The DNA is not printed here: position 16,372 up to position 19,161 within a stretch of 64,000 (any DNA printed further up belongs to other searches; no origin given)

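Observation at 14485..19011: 1500-aa fusion of a catalytically degenerate M28-like ectodomain to an orphan FtsX/MacB-type permease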

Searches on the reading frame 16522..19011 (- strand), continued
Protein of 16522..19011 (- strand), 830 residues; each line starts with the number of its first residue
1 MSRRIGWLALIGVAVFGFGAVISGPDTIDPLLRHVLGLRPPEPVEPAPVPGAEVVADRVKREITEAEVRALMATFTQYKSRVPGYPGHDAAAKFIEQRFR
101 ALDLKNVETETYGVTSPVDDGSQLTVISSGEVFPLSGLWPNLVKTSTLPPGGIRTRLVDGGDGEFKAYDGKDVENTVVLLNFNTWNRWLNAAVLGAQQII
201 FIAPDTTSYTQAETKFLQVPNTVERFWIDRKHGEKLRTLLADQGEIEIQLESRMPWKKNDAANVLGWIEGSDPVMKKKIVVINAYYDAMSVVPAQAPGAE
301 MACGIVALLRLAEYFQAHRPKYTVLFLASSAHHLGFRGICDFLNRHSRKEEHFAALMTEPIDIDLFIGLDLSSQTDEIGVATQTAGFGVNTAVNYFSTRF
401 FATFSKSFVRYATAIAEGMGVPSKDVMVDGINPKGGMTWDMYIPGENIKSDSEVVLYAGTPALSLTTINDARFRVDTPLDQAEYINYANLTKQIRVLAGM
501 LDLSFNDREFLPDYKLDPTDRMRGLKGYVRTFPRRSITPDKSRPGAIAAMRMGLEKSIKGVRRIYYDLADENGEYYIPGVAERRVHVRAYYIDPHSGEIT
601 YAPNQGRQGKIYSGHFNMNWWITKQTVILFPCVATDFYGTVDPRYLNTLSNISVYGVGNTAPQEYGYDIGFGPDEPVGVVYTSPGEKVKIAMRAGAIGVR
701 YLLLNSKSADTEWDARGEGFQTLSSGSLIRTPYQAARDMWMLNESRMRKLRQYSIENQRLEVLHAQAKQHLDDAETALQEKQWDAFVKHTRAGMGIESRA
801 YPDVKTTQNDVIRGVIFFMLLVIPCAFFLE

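Call 61: search_protein_families(library=pfam, proteins=[P0261, P0149, P0163], max_evalue=0.001)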
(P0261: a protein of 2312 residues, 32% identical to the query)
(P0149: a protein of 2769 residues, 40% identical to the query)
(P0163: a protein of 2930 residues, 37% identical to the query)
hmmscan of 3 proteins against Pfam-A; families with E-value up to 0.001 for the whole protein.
P0261 (2312 aa): 2 families
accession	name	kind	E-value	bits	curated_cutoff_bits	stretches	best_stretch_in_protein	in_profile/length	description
PF02687.27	FtsX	-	2.5e-11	44.1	25.5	1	1273-1381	8-118/120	FtsX-like permease C-terminal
PF25583.1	WCX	-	2.6e-10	40.9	23.9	1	2225-2295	3-70/76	WCX domain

P0149 (2769 aa): 3 families
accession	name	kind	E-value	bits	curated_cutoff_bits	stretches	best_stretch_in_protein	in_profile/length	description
PF13205.12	Big_5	-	3.7e-25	89.1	23.6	0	927-1012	20-101/105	Bacterial Ig-like domain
PF02687.27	FtsX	-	1.4e-11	44.9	25.5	1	2492-2600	6-116/120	FtsX-like permease C-terminal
PF04389.22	Peptidase_M28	-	3.1e-08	34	21.3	1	1331-1548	12-189/193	Peptidase family M28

P0163 (2930 aa): 4 families
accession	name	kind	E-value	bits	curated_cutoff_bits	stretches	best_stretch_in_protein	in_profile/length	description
PF02687.27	FtsX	-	2.3e-14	53.9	25.5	1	2649-2759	5-117/120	FtsX-like permease C-terminal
PF13205.12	Big_5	-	4.1e-14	53.6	23.6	0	300-398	1-94/105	Bacterial Ig-like domain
PF04389.22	Peptidase_M28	-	5.4e-09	36.5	21.3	1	1445-1515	12-80/193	Peptidase family M28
PF05234.16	UAF_Rrn10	-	0.00047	20.8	20.8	0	273-326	7-61/122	UAF complex subunit Rrn10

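Call 69: find_encoding_contigs(protein=P0133, flank=10000, max_places=2)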
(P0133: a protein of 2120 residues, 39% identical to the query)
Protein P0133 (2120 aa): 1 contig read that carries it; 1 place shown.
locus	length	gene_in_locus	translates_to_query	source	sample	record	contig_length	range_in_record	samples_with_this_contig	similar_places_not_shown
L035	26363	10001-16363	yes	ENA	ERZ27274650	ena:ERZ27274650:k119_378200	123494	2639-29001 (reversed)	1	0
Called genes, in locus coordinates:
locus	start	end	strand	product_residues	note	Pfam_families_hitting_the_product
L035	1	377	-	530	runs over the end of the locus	PF06762:LMF1, PF25179:LMF1_C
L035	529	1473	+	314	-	PF00248:Aldo_ket_red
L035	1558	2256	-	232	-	-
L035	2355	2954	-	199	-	PF13302:Acetyltransf_3 (weak), PF00583:Acetyltransf_1, PF13508:Acetyltransf_7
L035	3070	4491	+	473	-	PF00884:Sulfatase, PF01663:Phosphodiest (faint), PF16347:SGSH_C (weak)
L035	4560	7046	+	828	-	-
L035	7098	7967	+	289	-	PF05721:PhyH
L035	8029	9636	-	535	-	PF01839:FG-GAP (faint), PF13517:FG-GAP_3, PF07593:UnbV_ASPIC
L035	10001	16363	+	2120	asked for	PF12704:MacB_PCD (faint), PF02687:FtsX, PF20581:DUF6785, PF20580:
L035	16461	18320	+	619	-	PF01839:FG-GAP (faint), PF13517:FG-GAP_3, PF07593:UnbV_ASPIC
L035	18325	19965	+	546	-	PF01839:FG-GAP (faint), PF13517:FG-GAP_3, PF07593:UnbV_ASPIC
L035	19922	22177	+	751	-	PF01839:FG-GAP (faint), PF13517:FG-GAP_3, PF07593:UnbV_ASPIC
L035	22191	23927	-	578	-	-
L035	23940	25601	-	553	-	PF01839:FG-GAP (faint), PF13517:FG-GAP_3, PF07593:UnbV_ASPIC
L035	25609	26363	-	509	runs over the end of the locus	PF13576:Pentapeptide_3 (weak)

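Call 74: find_encoding_contigs(protein=P0123, flank=10000, max_places=1)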
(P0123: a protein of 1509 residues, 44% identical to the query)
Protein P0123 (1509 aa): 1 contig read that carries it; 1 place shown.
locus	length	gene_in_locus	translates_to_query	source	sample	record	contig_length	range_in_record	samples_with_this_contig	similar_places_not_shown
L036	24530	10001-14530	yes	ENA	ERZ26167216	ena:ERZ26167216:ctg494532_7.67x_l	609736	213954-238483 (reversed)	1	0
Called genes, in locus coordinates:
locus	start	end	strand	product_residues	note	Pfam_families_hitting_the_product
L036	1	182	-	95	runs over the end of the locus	-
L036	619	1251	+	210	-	-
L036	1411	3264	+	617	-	PF01839:FG-GAP (faint), PF13517:FG-GAP_3, PF07593:UnbV_ASPIC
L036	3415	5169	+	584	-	PF01839:FG-GAP (faint), PF13517:FG-GAP_3, PF07593:UnbV_ASPIC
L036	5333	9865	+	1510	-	PF04389:Peptidase_M28 (weak), PF02687:FtsX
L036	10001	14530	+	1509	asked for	PF04389:Peptidase_M28 (weak), PF12704:MacB_PCD (weak), PF02687:FtsX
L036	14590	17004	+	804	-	-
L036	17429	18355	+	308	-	PF01063:Aminotran_4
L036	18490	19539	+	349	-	PF00389:2-Hacid_dh, PF02826:2-Hacid_dh_C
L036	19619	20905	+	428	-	-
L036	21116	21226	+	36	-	-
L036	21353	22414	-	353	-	PF01548:DEDD_Tnp_IS110, PF02371:Transposase_20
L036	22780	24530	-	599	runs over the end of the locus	PF00009:GTP_EFTU, PF03144:GTP_EFTU_D2, PF00679:EFG_C, PF06421:LepA_C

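Call 75: find_encoding_contigs(protein=P0176, flank=10000, max_places=1)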
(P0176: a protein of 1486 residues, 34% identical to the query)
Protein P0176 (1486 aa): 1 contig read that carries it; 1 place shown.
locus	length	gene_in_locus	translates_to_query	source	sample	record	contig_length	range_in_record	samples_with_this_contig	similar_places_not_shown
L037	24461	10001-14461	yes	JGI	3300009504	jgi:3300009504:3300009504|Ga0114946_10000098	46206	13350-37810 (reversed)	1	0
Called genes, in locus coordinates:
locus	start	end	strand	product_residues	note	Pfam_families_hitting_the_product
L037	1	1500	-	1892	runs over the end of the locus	PF02687:FtsX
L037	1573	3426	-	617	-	PF20581:DUF6785, PF20580:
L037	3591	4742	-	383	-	-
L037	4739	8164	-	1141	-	PF10060:DUF2298, PF08450:SGL (faint), PF01436:NHL (weak), PF24684:Vgb_lyase (weak), PF01436:NHL (weak)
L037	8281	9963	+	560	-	-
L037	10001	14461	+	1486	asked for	PF02687:FtsX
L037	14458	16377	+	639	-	PF03169:OPT (faint)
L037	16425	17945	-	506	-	PF07478:Dala_Dala_lig_C, PF00583:Acetyltransf_1, PF13508:Acetyltransf_7 (weak)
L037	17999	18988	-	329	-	PF07478:Dala_Dala_lig_C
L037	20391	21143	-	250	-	PF00440:TetR_N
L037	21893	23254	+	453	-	PF13230:GATase_4 (weak), PF13522:GATase_6, PF13537:GATase_7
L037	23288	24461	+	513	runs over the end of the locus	PF00117:GATase, PF07722:Peptidase_C26 (weak), PF02540:NAD_synthase (faint), PF00958:GMP_synt_C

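Call 76: search_protein_families(library=pfam, proteins=[L037:14458-16377:+, L033:14481-16421:+, L036:14590-17004:+, L037:8281-9963:+], max_evalue=10)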
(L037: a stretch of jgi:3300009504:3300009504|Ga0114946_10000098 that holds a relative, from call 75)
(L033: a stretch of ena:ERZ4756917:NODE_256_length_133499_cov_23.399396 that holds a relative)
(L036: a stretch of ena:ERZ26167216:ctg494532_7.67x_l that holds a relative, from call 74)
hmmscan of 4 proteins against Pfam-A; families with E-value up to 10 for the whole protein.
L037:14458-16377:+ (639 aa): 1 family
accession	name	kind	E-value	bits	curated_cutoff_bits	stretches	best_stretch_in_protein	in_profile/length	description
PF03169.20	OPT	-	0.00019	20.6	25.8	2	484-627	482-622/623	OPT oligopeptide transporter protein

L033:14481-16421:+ (646 aa): 1 family
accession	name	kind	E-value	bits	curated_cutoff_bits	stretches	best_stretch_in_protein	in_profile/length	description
PF10993.13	DUF2818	-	1.5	9.9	25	1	500-535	53-85/93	Protein of unknown function (DUF2818)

L036:14590-17004:+ (804 aa): 2 families
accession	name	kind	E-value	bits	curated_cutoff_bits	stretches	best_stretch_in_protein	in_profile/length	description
PF25788.1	Ig_Rha78A_N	-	0.017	15.8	27.4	1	561-598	64-101/105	Rha78A-like, N-terminal immunoglobulin domain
PF10003.15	DUF2244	-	0.62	10.2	27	1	445-490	26-71/138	Integral membrane protein (DUF2244)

L037:8281-9963:+ (560 aa): 0 families
